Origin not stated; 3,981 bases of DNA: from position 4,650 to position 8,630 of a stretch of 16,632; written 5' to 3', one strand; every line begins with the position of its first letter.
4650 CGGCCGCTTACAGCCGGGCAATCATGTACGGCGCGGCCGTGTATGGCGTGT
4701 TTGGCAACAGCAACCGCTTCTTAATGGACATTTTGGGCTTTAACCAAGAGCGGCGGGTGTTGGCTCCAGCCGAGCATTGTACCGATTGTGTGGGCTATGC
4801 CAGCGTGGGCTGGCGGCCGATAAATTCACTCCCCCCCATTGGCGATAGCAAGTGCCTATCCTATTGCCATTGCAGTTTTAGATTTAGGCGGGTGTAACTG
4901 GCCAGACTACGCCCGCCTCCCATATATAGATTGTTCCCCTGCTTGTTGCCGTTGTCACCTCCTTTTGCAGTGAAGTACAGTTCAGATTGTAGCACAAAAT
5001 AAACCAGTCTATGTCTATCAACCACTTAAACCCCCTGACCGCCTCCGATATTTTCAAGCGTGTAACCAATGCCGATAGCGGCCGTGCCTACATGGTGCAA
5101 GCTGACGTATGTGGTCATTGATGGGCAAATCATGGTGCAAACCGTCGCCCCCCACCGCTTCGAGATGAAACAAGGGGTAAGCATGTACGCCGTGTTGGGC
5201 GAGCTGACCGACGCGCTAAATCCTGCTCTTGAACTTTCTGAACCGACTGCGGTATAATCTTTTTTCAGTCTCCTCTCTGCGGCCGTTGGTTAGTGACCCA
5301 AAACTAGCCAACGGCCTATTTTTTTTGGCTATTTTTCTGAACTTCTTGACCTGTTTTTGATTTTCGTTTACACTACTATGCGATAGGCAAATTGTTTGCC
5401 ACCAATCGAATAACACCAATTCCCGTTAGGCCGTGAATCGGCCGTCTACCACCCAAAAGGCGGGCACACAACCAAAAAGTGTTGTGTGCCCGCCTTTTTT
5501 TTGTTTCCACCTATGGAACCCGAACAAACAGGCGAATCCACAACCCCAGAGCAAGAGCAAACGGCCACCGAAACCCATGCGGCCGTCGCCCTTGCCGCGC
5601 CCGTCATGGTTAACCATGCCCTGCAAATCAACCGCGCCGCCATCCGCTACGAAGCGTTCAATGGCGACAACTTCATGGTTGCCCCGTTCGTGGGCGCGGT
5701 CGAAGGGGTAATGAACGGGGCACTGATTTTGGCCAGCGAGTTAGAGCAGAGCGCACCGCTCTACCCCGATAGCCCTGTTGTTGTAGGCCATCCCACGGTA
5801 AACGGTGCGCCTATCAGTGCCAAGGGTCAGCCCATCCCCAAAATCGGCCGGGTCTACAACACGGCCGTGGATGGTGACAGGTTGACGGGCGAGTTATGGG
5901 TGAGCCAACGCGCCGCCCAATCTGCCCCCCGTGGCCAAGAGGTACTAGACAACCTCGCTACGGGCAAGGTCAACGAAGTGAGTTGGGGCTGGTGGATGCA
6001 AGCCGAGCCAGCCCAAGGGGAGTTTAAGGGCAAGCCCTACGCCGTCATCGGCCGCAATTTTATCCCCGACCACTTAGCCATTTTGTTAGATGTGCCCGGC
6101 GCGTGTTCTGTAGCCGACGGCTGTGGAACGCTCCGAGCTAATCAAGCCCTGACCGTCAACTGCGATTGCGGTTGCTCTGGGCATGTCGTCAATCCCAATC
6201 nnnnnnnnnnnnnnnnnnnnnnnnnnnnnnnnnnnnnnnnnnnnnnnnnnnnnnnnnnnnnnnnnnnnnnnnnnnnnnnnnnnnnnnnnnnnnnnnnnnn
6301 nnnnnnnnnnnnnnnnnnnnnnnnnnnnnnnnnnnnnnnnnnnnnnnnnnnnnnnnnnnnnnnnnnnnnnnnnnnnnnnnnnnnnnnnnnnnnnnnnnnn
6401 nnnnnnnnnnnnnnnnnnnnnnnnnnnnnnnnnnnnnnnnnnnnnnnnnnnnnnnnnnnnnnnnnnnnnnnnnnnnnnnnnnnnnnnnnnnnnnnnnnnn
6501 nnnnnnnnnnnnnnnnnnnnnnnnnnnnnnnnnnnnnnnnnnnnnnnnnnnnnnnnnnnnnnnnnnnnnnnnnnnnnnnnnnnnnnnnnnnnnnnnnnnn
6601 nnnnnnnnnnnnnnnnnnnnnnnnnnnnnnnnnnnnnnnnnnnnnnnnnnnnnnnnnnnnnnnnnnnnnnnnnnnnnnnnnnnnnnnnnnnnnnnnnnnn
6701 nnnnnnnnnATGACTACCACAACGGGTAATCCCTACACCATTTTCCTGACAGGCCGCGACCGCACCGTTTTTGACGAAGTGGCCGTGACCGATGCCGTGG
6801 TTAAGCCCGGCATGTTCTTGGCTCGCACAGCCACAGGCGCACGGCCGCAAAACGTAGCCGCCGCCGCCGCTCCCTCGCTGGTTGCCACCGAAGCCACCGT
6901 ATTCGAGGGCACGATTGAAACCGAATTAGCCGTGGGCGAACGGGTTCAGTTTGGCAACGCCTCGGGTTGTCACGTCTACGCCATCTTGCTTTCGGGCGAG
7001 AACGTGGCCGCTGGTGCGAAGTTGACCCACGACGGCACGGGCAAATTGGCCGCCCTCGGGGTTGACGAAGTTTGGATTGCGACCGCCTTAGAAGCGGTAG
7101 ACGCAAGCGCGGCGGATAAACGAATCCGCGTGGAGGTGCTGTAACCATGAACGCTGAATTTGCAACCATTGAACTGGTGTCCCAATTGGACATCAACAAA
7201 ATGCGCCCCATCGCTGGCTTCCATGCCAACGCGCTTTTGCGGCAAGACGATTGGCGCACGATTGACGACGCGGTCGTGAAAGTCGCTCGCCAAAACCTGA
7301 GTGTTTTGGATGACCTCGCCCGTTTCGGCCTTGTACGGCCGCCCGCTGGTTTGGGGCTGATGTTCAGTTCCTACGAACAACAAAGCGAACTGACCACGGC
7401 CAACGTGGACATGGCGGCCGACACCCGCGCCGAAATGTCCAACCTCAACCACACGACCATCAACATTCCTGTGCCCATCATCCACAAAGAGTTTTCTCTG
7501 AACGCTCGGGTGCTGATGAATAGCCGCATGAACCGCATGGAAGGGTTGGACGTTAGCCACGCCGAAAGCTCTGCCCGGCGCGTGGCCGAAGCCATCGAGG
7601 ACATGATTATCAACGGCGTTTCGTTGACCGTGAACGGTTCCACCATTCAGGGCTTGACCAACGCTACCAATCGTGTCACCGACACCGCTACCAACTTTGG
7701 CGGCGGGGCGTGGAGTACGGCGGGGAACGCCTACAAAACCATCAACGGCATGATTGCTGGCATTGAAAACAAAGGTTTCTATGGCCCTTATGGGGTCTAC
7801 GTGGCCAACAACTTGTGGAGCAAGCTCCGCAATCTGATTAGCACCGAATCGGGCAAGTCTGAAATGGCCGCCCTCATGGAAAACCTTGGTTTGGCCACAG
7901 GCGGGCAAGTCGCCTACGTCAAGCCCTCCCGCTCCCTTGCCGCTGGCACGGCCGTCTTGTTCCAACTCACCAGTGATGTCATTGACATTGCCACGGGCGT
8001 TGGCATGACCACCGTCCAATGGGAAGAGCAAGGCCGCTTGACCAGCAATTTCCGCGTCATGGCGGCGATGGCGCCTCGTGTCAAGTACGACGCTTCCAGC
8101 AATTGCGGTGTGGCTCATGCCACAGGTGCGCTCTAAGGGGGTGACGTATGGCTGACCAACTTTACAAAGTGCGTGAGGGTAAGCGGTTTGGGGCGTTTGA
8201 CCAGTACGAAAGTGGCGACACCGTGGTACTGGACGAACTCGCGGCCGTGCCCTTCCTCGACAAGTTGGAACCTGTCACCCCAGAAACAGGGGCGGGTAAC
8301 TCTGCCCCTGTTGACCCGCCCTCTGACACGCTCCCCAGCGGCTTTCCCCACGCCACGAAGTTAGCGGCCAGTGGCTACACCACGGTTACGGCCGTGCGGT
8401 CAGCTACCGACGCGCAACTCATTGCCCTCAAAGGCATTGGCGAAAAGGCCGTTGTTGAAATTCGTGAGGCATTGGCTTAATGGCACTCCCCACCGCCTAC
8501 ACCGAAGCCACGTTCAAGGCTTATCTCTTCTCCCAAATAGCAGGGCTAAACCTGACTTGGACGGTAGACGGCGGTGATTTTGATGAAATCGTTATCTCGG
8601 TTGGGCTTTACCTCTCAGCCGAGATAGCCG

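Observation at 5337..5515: Promoter -> structured ~120-nt leader -> perfect intrinsic terminator, ending 11 nt before the capsid-operon start codon: a candidate antitermination or attenuation switch for late genes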

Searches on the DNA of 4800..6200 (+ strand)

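Call 4: search_rna_families(source=window, start=5000, end=5800, threshold=evalue, max_evalue=10, show_alignments=3)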
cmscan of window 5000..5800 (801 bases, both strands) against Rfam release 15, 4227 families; matches with E-value up to 10: 8.
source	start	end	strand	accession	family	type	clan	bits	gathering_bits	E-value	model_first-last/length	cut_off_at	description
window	5455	5498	+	RF03560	mir-3926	Gene; miRNA;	-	26.7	82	0.016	11-53/63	no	mir-3926 microRNA precursor family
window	5455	5498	-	RF03560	mir-3926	Gene; miRNA;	-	25.9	82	0.025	11-53/63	no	mir-3926 microRNA precursor family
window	5450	5504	+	RF04085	mir-1271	Gene; miRNA;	-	23.4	80.5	0.013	1-77/77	no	mir-1271 microRNA precursor family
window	5455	5497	-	RF04279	mir-H20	Gene; miRNA;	CL00141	17.8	99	2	1-82/82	no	mir-H20 microRNA precursor family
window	5422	5509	+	RF00519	suhB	Gene; sRNA;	CL00108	15.4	41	2.3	1-77/77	no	Makes More Granules Regulator RNA (mmgR)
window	5450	5509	-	RF02066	STnc320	Gene; sRNA;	-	15.4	50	5.6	1-55/55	no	Salmonella enterica sRNA STnc320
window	5255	5331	+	RF00519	suhB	Gene; sRNA;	CL00108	14.1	41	4.9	1-77/77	no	Makes More Granules Regulator RNA (mmgR)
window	5458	5495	-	RF02637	EF0408_EF0409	Gene; sRNA;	-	11.6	440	2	375-408/412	no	Enterococcus sRNA EF0408_EF0409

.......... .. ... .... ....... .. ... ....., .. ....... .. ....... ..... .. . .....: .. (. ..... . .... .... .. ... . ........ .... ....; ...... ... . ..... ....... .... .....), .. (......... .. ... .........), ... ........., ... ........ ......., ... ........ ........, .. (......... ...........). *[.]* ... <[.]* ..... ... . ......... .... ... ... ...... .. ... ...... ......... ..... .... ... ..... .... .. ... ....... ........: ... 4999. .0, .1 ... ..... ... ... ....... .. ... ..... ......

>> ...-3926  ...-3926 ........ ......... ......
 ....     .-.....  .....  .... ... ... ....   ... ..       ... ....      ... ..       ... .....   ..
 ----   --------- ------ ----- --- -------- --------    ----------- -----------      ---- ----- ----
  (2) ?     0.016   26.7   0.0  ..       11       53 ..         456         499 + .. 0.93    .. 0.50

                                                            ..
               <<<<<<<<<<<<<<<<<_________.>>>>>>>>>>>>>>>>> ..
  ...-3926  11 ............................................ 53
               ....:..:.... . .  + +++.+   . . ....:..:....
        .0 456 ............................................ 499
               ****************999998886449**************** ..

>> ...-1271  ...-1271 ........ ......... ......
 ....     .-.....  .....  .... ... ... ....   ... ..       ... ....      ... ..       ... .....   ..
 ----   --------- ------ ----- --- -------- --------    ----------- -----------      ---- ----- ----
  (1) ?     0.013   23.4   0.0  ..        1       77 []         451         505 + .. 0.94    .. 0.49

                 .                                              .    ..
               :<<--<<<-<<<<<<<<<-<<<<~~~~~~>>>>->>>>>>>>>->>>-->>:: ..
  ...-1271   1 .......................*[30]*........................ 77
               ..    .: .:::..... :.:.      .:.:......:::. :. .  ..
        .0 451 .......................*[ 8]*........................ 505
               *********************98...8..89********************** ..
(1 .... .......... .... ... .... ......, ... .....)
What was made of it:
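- No Rfam hit at E <= 10 (call 4).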

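Call 7: search_dna_similar(query=window:4800-6200:+, collection=phages, mode=distant)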
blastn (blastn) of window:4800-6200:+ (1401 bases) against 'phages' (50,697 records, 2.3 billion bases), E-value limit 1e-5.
No match.
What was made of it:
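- Tried and rejected: DNA similarity to 50,697 GenBank phage records: no match (call 7).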

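Call 71: build_rna_model(alignment_id=A7)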
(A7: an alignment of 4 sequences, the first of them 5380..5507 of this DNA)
Model R1 built from alignment A7 (4 sequences, 132 columns); structure: RNAalifold consensus.
model positions 114; base pairs 34; branch points 2; effective number of sequences 0.76; information 0.59 bits per position. Calibrated on 0.2 Mb of random sequence (short: E-values are rough).
structure used (alignment columns):
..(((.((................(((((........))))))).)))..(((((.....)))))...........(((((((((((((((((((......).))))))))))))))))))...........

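Call 72: search_with_rna_model(model_id=R1, sources=[window, L001, L002, L003, L004, L005, L006, L007, L008, L009, L010, L011, L012, L013, L014, L015, L016, L017, L018, L019, L020, L021, L022, L023, L024, L025, L026, L027, L028, L029, L030, L031, L032, L033, L034, L035, L036, L037, L038, L039, L040, L041, L042, L043, L044, L045, L046, L047, L048, L049, L050, L051, L052, L053, L054, L055, L056, L057, L058, L059, L060, L061, L062, L063, L064, L065, L066, L067, L068, L069, L070, L071, L072, L073, L074, L075, L076, L077, L078, L079, L080, L081, L082, L083, L084, L085, L086, L087, L088, L089, L090], max_evalue=10)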
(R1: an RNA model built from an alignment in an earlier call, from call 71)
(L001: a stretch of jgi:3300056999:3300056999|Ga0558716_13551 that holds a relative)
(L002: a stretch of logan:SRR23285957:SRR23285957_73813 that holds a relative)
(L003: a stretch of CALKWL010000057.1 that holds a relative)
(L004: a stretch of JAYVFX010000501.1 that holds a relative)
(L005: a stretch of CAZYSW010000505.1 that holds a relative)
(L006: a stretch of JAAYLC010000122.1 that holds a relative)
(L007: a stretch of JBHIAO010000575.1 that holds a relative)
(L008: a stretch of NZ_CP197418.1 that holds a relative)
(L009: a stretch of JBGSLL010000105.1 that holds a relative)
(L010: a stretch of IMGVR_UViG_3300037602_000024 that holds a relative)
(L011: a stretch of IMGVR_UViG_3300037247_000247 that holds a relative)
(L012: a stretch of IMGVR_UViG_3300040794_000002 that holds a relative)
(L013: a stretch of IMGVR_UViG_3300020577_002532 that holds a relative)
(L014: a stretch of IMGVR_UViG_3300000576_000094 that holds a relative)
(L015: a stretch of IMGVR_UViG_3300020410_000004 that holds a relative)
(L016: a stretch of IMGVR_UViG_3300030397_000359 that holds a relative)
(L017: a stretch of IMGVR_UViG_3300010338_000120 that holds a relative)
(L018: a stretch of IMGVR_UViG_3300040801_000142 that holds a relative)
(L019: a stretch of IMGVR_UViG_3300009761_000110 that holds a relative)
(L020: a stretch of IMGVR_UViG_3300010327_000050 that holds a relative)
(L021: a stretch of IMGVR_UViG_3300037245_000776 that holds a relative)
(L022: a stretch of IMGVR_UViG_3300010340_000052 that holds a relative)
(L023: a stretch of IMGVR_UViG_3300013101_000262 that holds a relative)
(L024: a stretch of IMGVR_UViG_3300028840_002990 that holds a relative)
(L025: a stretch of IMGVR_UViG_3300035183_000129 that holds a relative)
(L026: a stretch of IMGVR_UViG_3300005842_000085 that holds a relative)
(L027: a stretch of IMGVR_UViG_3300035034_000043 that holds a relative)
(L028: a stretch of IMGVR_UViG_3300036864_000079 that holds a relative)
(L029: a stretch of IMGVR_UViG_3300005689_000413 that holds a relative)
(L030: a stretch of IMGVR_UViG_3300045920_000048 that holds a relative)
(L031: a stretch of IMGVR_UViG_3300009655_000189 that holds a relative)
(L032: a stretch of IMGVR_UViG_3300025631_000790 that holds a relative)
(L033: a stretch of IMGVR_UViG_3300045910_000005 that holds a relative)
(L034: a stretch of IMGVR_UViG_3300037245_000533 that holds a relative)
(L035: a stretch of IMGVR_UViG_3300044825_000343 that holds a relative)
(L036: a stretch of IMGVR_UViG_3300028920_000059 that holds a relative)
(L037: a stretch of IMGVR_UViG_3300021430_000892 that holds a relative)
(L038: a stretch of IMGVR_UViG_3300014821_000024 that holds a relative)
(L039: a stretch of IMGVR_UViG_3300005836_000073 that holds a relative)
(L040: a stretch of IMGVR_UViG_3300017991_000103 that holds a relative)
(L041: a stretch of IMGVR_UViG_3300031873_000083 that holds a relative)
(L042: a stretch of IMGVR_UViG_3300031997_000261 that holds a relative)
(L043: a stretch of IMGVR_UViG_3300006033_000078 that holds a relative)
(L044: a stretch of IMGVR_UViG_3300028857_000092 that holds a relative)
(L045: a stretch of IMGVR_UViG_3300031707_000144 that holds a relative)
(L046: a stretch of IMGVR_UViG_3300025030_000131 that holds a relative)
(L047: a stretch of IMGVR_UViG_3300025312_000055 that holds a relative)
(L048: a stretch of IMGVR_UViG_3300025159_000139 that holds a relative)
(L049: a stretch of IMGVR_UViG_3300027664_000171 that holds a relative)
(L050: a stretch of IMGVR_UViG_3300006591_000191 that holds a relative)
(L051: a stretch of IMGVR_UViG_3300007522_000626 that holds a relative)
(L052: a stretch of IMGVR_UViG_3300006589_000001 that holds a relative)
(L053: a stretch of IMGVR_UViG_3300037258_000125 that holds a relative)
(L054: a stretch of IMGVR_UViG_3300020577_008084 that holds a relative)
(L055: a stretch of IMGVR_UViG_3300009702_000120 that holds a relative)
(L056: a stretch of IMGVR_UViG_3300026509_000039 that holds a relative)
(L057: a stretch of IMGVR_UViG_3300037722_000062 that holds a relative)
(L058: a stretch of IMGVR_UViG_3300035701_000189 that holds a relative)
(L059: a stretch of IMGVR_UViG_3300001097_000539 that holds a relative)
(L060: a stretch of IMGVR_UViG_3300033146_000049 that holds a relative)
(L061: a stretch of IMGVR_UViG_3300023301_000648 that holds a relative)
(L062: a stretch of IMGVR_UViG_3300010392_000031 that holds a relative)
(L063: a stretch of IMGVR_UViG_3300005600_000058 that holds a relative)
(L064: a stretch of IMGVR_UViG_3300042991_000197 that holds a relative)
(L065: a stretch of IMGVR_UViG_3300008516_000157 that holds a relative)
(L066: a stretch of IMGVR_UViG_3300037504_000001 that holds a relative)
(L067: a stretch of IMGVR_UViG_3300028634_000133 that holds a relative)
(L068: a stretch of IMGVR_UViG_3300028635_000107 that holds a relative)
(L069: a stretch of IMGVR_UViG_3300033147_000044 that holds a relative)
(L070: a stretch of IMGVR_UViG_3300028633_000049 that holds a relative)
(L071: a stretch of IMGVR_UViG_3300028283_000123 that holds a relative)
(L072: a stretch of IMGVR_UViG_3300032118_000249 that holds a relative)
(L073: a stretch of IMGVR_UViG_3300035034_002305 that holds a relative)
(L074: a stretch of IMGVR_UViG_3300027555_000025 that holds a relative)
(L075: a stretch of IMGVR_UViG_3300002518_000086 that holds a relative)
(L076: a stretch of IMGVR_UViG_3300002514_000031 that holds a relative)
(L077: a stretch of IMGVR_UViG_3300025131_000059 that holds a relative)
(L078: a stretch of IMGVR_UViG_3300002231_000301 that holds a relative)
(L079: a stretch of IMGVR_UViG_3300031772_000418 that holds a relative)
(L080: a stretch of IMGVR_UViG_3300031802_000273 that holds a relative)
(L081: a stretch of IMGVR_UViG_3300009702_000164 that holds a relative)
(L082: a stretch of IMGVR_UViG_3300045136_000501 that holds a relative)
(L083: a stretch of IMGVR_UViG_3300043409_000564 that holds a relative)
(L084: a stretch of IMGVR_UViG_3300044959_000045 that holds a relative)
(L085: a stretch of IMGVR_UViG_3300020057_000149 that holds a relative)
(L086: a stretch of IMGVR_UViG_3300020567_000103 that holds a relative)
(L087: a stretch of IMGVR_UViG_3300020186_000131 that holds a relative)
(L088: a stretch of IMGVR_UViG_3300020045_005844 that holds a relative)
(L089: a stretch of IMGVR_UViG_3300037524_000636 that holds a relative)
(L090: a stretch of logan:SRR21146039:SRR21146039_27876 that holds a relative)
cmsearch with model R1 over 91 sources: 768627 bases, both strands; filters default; matches with E-value up to 10: 15.
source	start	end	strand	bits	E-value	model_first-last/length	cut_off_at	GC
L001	3170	3283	+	139.7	4.6e-33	1-114/114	no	0.5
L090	3385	3499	+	134.5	1e-31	1-114/114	no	0.5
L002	7883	7995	+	128.9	2.8e-30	1-114/114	no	0.5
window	5380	5507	+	125.3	2.3e-29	1-114/114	no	0.49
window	5455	5505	-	36.5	1.5e-06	55-105/114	no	0.45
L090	3447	3494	-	36.4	1.6e-06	58-105/114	no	0.48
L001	3231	3274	-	35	3.5e-06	62-105/114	no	0.52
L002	7942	7993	-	34.3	5.3e-06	55-105/114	no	0.48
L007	2274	2363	+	24.7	0.0016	1-114/114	no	0.51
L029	4720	4860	+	19.4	0.037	1-114/114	no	0.62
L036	4808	4909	+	17.1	0.14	1-114/114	no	0.45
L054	4434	4550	+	15.9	0.28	1-114/114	no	0.55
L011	10655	10759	+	15.6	0.35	1-114/114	no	0.43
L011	10717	10752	-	12.2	2.5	66-101/114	no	0.44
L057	5199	5243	+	10.6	6.8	51-105/114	no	0.58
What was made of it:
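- Tried and rejected: No second copy in the window (call 72).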

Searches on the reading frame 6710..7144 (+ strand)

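Call 8: search_protein_families(library=pfam, proteins=[window:6710-7144:+], max_evalue=0.01)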
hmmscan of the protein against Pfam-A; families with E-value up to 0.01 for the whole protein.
window:6710-7144:+ (144 aa): 0 families

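Call 9: search_protein_families(library=phrogs, proteins=[window:6710-7144:+], max_evalue=0.001)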
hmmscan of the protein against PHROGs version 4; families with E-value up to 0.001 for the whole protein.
window:6710-7144:+ (144 aa): 1 family
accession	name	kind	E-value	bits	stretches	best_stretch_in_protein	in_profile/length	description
phrog_766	-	head and packaging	5.2e-05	24.2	1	23-143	20-144/150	head decoration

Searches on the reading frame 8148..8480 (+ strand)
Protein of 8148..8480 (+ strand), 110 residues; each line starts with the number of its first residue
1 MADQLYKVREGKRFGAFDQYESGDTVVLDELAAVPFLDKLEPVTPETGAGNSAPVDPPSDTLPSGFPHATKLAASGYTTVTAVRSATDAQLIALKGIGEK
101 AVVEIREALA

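Call 59: search_protein_families(library=pfam, proteins=[window:8148-8480:+], max_evalue=0.05)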
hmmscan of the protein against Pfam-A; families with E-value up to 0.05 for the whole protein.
window:8148-8480:+ (110 aa): 3 families
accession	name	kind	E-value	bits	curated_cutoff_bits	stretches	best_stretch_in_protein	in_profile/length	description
PF14520.12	HHH_5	-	1.6e-05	25.7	27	1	69-109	15-55/57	Helix-hairpin-helix domain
PF03118.21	RNA_pol_A_CTD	-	0.0013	18.8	23.8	1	72-109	28-65/67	Bacterial RNA polymerase, alpha chain C terminal domain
PF12826.13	HHH_2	-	0.03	14.9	27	0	69-107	15-53/64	Helix-hairpin-helix motif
